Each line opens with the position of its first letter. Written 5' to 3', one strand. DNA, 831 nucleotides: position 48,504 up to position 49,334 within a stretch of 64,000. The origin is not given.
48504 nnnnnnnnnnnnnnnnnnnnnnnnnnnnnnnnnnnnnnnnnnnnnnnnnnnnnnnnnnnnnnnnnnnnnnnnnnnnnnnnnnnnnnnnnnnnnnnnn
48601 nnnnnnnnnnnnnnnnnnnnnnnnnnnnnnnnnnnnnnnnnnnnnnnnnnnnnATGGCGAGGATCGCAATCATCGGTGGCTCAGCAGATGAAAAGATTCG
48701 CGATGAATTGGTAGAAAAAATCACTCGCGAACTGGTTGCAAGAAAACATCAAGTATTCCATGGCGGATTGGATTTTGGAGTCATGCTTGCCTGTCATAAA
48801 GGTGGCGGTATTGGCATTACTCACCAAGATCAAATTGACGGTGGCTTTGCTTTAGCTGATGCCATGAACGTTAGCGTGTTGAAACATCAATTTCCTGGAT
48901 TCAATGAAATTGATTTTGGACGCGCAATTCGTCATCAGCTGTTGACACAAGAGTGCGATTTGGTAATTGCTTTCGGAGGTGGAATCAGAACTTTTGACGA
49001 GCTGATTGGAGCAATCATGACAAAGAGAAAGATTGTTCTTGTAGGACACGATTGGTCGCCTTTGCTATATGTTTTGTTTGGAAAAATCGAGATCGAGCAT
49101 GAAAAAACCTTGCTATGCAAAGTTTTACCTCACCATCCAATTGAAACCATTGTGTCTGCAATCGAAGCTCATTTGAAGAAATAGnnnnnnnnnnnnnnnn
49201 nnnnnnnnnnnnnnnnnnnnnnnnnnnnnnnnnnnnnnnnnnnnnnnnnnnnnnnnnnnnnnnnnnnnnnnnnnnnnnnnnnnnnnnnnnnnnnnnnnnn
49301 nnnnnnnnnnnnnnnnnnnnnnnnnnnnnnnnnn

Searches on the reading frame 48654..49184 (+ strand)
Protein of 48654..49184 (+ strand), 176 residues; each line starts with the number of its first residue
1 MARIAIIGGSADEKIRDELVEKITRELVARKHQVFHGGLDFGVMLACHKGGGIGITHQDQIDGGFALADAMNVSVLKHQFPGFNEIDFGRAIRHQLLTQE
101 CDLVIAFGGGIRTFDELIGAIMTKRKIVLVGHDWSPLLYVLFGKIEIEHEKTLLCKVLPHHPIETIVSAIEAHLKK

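Call 62: search_protein_families(library=pfam, proteins=[window:48654-49184:+], max_evalue=0.01)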
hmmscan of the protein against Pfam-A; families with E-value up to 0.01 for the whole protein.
window:48654-49184:+ (176 aa): 2 families
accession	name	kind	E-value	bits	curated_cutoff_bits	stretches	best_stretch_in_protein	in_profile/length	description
PF18306.6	LDcluster4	-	2.5e-10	40.6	26.3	1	3-131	3-124/151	SLOG cluster4 family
PF18171.6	LSDAT_prok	-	0.0042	16.8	25.4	0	91-130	114-153/195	SLOG in TRPM, prokaryote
